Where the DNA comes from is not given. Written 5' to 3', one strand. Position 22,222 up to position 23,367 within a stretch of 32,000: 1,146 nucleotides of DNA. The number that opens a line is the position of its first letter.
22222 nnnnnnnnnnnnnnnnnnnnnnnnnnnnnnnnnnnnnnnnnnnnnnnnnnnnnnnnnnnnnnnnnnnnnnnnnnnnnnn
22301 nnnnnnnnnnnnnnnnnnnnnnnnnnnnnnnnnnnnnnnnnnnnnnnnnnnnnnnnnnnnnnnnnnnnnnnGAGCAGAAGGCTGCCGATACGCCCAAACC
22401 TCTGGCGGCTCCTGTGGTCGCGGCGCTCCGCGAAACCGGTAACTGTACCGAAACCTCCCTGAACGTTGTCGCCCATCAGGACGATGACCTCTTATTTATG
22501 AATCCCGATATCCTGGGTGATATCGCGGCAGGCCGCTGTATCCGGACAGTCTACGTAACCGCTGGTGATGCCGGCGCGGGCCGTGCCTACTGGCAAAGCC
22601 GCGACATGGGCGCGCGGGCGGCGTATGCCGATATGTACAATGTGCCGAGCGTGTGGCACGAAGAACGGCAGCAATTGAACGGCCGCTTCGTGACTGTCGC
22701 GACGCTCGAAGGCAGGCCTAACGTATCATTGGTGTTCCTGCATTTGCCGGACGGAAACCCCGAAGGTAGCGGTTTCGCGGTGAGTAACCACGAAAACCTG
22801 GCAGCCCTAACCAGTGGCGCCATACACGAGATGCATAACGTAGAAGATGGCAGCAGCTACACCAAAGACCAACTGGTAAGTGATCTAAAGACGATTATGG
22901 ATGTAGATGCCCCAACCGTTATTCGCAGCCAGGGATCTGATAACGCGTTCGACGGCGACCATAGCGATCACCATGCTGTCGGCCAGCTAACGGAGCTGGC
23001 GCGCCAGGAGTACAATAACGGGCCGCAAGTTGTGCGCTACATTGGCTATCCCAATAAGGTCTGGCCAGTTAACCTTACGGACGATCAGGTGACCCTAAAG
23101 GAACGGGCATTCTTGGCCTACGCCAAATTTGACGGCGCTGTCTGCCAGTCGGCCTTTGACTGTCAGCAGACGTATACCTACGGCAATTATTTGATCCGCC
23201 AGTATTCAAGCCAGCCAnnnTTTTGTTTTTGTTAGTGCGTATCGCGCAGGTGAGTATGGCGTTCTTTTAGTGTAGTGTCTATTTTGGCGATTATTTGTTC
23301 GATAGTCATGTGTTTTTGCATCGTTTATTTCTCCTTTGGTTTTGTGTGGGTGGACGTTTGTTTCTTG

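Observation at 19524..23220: Two-gene amino-sugar decoration module: ArnC-like GT2 plus a polytopic membrane protein fused to a PIG-L deacetylase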

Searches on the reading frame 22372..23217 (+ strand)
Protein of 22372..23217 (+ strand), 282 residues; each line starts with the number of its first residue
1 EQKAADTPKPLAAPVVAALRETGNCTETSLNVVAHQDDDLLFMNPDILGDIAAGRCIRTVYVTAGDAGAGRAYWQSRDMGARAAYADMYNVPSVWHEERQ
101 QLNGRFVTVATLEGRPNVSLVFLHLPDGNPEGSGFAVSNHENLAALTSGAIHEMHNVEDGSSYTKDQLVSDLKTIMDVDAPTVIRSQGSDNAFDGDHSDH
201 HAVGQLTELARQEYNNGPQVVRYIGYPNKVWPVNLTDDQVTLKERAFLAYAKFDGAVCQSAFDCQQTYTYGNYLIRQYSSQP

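Call 54: find_homologous_proteins(query=window:22372-23217:+, max_evalue=0.001)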
Query window:22372-23217:+ (282 aa): 671 proteins with E <= 0.001 among 2667 candidates; the best 120 are listed.
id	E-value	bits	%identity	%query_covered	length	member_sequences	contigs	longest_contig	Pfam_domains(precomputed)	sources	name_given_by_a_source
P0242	9.3e-93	329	54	96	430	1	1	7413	PF02585.23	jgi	jgi:LmbE family N-acetylglucosaminyl deacetylase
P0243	3.9e-88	313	56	88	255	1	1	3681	PF02585.23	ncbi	-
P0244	4.7e-85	303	53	95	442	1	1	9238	PF02585.23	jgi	jgi:LmbE family N-acetylglucosaminyl deacetylase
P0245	6.1e-85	303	51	96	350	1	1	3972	PF02585.23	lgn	-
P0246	2.9e-82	294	51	99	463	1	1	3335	PF02585.23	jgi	jgi:LmbE family N-acetylglucosaminyl deacetylase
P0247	2.4e-81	291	52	93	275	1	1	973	PF02585.23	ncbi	-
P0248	9.2e-78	279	54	92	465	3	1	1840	PF02585.23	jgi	jgi:LmbE family N-acetylglucosaminyl deacetylase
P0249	1.4e-77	279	52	88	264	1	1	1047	PF02585.23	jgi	jgi:LmbE family N-acetylglucosaminyl deacetylase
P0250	9.3e-77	276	50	94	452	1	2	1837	PF02585.23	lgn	-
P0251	1.7e-76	275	47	96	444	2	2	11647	PF02585.23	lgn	-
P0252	2.3e-75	272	48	93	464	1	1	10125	PF02585.23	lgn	-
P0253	2.5e-75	271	49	92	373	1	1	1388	PF02585.23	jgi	jgi:LmbE family N-acetylglucosaminyl deacetylase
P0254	5.1e-74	267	45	99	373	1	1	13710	PF02585.23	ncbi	-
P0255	6.8e-74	267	46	93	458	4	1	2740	PF02585.23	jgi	jgi:LmbE family N-acetylglucosaminyl deacetylase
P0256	6.2e-70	254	45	93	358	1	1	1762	PF02585.23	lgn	-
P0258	5.3e-68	247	45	95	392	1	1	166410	PF02585.23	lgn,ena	-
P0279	2.3e-62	229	44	88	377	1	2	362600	PF02585.23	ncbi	ncbi:MAG: PIG-L family deacetylase [Candidatus Saccharibacteria bacterium]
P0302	1.6e-59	220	45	89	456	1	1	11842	PF00754.32,PF02585.23,PF24135.2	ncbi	ncbi:MAG: PIG-L family deacetylase [Nakamurella sp.]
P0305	2.0e-59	219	42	90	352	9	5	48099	PF02585.23,PF24135.2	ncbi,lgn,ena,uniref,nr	ncbi:hypothetical protein A2627_02290 [Candidatus Woesebacteria bacterium RIFCSPHIGHO2_01_FULL_39_28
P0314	3.2e-57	212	43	89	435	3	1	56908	PF02585.23,PF22352.3,PF18911.7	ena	-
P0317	7.6e-57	211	44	90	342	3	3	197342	PF02585.23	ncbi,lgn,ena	-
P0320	8.6e-57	211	43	98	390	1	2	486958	PF02585.23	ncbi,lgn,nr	ncbi:MAG TPA: hypothetical protein VLG92_00745 [Candidatus Saccharimonadia bacterium]|nr:hypothetica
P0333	1.2e-55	207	44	89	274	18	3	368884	PF02585.23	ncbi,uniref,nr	ncbi:hypothetical protein CNMCM8980_009556 [Aspergillus fumigatiaffinis]|uniref:N-acetylglucosaminyl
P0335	3.4e-55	205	44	90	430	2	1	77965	PF02585.23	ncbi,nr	ncbi:PIG-L family deacetylase [Aeromicrobium sp.]|nr:PIG-L family deacetylase [Candidatus Sacchariba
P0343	3.1e-54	202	42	89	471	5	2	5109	PF02585.23,PF04138.21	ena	-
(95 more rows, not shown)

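Call 55: search_protein_families(library=pfam, proteins=[P0302, P0305, P0314, P0333, P0242, P0258, P0279, P0335, P0343, P0317], max_evalue=0.01)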
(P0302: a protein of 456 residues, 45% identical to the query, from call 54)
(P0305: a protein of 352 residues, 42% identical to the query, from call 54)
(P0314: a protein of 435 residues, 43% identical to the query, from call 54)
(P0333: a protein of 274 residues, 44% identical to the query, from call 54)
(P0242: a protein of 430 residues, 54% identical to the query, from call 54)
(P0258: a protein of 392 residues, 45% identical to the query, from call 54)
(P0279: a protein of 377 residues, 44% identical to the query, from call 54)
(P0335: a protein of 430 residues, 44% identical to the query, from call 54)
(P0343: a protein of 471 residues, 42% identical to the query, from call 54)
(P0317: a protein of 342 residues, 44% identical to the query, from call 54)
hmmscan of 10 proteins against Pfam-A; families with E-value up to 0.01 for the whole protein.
P0302 (456 aa): 3 families
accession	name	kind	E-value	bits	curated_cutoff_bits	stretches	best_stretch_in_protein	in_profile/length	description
PF24135.1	DUF7402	-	5.4e-54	182.3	27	1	317-451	1-133/133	Domain of unknown function (DUF7402)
PF02585.22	PIG-L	-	7.1e-15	56.1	28.2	1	47-226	1-126/129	GlcNAc-PI de-N-acetylase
PF00754.31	F5_F8_type_C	-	1.5e-06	28.8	28.2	1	324-445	2-123/127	F5/8 type C domain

P0305 (352 aa): 2 families
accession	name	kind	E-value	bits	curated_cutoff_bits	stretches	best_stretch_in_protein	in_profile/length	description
PF02585.22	PIG-L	-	9.3e-12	46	28.2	1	43-224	1-128/129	GlcNAc-PI de-N-acetylase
PF24135.1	DUF7402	-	9.5e-12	45.6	27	1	304-352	1-47/133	Domain of unknown function (DUF7402)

P0314 (435 aa): 5 families
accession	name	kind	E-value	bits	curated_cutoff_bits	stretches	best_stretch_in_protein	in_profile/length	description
PF22352.2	K319L-like_PKD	-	7.5e-15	55.1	27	1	330-412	1-84/84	K319L-like, PKD domain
PF02585.22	PIG-L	-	8.6e-13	49.3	28.2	1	70-251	1-128/129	GlcNAc-PI de-N-acetylase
PF18911.6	PKD_4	-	1.8e-06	28.3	27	1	325-411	3-84/85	PKD domain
PF17963.7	Big_9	-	0.00043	21.5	23.6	1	326-411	4-89/89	Bacterial Ig domain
PF21027.3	Sde0182_C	-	0.0027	18.7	27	1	341-364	1-24/83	Cellulose-binding protein Sde0182, C-terminal domain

P0333 (274 aa): 1 family
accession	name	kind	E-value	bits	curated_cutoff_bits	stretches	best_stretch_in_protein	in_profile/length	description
PF02585.22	PIG-L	-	2.2e-15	57.7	28.2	1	21-202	1-128/129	GlcNAc-PI de-N-acetylase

P0242 (430 aa): 1 family
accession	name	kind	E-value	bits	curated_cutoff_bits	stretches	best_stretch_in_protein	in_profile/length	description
PF02585.22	PIG-L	-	5e-13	50.1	28.2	1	163-341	1-125/129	GlcNAc-PI de-N-acetylase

P0258 (392 aa): 1 family
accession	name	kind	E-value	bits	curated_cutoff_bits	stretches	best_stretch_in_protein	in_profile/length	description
PF02585.22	PIG-L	-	2.6e-13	51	28.2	1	115-296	1-128/129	GlcNAc-PI de-N-acetylase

P0279 (377 aa): 1 family
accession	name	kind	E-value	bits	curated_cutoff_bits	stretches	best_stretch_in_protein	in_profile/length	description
PF02585.22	PIG-L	-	4.5e-13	50.3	28.2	1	122-302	2-128/129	GlcNAc-PI de-N-acetylase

P0335 (430 aa): 1 family
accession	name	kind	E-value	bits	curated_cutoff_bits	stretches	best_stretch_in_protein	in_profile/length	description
PF02585.22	PIG-L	-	1.6e-12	48.5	28.2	1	174-355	2-128/129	GlcNAc-PI de-N-acetylase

P0343 (471 aa): 2 families
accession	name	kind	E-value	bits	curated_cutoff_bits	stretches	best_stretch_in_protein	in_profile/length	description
PF02585.22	PIG-L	-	3.2e-13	50.7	28.2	1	209-394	1-128/129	GlcNAc-PI de-N-acetylase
PF04138.20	GtrA_DPMS_TM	-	1.3e-11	45.2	26.1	1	9-121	2-114/117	GtrA/DPMS, transmembrane domain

P0317 (342 aa): 1 family
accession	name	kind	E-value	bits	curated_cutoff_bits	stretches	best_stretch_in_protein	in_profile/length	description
PF02585.22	PIG-L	-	1e-13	52.4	28.2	1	83-264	3-128/129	GlcNAc-PI de-N-acetylase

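Call 64: search_solved_structures(query=window:22372-23217:+, max_evalue=0.01, show_alignments=2)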
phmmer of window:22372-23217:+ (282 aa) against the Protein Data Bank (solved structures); distinct sequences matched with E-value up to 0.01: 0.

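Call 84: find_encoding_contigs(protein=P0343, flank=6000, max_places=3)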
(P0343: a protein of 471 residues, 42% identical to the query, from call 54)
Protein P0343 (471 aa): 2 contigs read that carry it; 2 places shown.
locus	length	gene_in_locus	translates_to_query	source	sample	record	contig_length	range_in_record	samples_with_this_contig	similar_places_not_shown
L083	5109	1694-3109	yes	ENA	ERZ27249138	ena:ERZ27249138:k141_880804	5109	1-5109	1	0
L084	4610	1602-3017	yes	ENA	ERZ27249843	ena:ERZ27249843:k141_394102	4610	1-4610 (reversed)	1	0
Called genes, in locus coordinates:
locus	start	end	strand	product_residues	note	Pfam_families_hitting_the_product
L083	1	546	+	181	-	?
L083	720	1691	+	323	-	PF00535:Glycos_transf_2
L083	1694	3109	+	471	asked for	PF04138:GtrA_DPMS_TM, PF02585:PIG-L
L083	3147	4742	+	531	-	-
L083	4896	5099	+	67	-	-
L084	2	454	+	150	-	?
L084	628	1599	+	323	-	PF00535:Glycos_transf_2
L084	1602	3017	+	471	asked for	PF04138:GtrA_DPMS_TM, PF02585:PIG-L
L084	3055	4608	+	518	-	?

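Call 85: find_encoding_contigs(protein=P0317, flank=6000, max_places=2)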
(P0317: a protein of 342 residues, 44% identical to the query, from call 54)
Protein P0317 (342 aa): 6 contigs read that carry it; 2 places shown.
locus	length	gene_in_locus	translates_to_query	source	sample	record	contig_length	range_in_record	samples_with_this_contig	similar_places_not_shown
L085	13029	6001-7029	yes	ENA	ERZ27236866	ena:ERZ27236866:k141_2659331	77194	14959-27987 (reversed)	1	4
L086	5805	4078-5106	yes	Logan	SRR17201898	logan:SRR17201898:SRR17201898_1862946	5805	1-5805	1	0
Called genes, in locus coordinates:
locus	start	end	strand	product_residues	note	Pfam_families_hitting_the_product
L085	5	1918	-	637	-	PF13506:Glyco_transf_21 (faint), PF00535:Glycos_transf_2, PF10111:Glyco_tranf_2_2, PF13641:Glyco_tranf_2_3, PF13632:Glyco_trans_2_3 (faint), PF00535:Glycos_transf_2, PF13641:Glyco_tranf_2_3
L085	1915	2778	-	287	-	PF13649:Methyltransf_25 (weak), PF08241:Methyltransf_11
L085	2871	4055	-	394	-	PF00005:ABC_tran, PF13304:AAA_21 (faint), PF14524:Wzt_C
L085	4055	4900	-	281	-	PF01061:ABC2_membrane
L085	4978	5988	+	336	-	PF00535:Glycos_transf_2, PF13641:Glyco_tranf_2_3, PF13632:Glyco_trans_2_3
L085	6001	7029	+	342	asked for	PF02585:PIG-L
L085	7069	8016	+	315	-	PF00535:Glycos_transf_2, PF13641:Glyco_tranf_2_3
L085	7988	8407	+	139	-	PF04138:GtrA_DPMS_TM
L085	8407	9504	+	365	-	PF13439:Glyco_transf_4, PF20706:GT4-conflict, PF00534:Glycos_transf_1, PF13692:Glyco_trans_1_4, PF13524:Glyco_trans_1_2 (weak)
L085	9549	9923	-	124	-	PF05635:23S_rRNA_IVP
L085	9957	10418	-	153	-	PF13083:KH_KhpA-B (weak), PF01424:R3H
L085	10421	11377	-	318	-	PF02096:60KD_IMP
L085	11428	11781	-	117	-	PF00825:Ribonuclease_P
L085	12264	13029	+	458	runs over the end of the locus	PF11638:DnaA_N, PF00308:Bac_DnaA, PF01695:IstB_IS21, PF00004:AAA (weak), PF08299:Bac_DnaA_C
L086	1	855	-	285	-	?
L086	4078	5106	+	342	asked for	PF02585:PIG-L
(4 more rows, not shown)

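Call 86: find_encoding_contigs(protein=P0320, flank=6000, max_places=2)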
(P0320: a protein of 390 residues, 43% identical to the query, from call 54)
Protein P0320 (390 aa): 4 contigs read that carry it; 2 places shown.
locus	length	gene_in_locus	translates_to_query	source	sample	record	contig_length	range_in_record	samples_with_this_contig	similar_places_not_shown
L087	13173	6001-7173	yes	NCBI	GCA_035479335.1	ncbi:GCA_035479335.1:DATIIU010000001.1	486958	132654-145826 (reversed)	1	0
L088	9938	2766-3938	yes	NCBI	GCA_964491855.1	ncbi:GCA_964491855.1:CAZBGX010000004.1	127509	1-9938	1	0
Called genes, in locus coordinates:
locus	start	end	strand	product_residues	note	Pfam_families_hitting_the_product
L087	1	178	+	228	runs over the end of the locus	PF04956:TrbC (faint), PF18895:T4SS_pilin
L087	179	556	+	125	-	PF18895:T4SS_pilin (weak)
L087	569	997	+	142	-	PF18895:T4SS_pilin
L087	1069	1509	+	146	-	PF18895:T4SS_pilin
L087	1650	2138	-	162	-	PF17886:ArsA_HSP20 (weak), PF00011:HSP20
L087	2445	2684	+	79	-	-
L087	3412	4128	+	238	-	-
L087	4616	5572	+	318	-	PF00535:Glycos_transf_2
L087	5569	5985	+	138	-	PF04138:GtrA_DPMS_TM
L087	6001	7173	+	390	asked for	PF02585:PIG-L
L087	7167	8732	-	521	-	-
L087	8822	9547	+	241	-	PF02585:PIG-L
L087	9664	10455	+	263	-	-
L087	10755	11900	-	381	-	-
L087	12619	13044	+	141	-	PF11969:DcpS_C, PF01230:HIT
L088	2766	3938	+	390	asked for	PF02585:PIG-L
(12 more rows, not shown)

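Call 93: find_encoding_contigs(protein=P0279, flank=6000, max_places=1)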
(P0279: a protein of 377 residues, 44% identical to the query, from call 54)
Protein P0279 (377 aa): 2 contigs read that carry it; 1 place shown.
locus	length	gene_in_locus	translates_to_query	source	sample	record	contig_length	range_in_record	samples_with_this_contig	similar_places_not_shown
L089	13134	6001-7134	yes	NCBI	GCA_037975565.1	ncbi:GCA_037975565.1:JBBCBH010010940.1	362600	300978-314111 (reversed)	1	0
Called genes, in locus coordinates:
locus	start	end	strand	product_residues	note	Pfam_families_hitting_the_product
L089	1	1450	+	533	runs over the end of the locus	PF00133:tRNA-synt_1, PF09334:tRNA-synt_1g, PF13603:tRNA-synt_1_2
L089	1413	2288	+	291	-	PF00133:tRNA-synt_1 (weak), PF08264:Anticodon_1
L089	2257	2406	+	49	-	PF10458:Val_tRNA-synt_C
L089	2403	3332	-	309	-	PF01381:HTH_3, PF13443:HTH_26 (weak), PF13560:HTH_31, PF00702:Hydrolase, PF13419:HAD_2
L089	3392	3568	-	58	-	-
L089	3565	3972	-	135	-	PF11969:DcpS_C, PF01230:HIT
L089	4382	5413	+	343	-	-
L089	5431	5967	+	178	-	-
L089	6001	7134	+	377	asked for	PF02585:PIG-L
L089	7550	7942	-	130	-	-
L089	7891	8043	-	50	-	-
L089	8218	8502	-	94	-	PF00535:Glycos_transf_2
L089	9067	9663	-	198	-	-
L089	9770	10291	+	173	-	PF06966:DUF1295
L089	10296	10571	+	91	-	PF06966:DUF1295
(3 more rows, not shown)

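Call 94: find_encoding_contigs(protein=P0258, flank=6000, max_places=1)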
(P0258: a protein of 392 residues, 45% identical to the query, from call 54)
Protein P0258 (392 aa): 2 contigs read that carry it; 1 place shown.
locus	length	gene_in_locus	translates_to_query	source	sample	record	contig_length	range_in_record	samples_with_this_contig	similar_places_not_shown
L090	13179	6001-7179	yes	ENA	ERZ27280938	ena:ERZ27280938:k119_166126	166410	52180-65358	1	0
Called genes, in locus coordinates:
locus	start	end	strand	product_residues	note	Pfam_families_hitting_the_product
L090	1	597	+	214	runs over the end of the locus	PF01464:SLT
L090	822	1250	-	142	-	PF00072:Response_reg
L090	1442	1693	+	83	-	-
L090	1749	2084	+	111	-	-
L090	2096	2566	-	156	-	-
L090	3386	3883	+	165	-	PF13563:2_5_RNA_ligase2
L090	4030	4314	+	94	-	-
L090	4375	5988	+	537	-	-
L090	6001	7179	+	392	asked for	PF02585:PIG-L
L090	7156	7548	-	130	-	PF04138:GtrA_DPMS_TM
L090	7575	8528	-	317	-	PF00535:Glycos_transf_2, PF10111:Glyco_tranf_2_2 (weak), PF13641:Glyco_tranf_2_3 (weak)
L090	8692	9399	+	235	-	PF00027:cNMP_binding, PF13545:HTH_Crp_2, PF00325:Crp (weak)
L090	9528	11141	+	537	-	PF00342:PGI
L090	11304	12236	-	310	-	-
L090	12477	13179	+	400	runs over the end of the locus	PF00270:DEAD, PF04851:ResIII, PF00271:Helicase_C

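Call 95: find_encoding_contigs(protein=P0302, flank=5000, max_places=1)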
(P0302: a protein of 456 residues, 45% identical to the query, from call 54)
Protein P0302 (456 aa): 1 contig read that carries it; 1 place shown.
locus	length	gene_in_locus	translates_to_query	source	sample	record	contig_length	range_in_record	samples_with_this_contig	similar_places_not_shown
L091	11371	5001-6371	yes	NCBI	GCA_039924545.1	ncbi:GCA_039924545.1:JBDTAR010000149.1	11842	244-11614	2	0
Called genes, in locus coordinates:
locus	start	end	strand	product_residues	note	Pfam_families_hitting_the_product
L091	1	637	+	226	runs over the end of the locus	PF00722:Glyco_hydro_16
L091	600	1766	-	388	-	PF13439:Glyco_transf_4, PF13579:Glyco_trans_4_4, PF20706:GT4-conflict, PF00534:Glycos_transf_1, PF13692:Glyco_trans_1_4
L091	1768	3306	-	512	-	-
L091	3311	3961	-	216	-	-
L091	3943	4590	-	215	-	-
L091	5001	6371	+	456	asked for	PF02585:PIG-L, PF00754:F5_F8_type_C (weak), PF24135:DUF7402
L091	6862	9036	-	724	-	PF00270:DEAD (weak), PF04851:ResIII, PF17757:UvrB_inter, PF27431:UvrB_3rd, PF00271:Helicase_C, PF12344:UvrB, PF02151:UVR (weak)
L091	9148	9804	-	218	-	PF01121:CoaE, PF13238:AAA_18 (faint), PF13671:AAA_33 (weak)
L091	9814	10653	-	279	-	-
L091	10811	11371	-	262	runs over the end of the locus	PF00575:S1, PF21710:Spt6_S1 (faint), PF23459:S1_RRP5 (weak), PF00575:S1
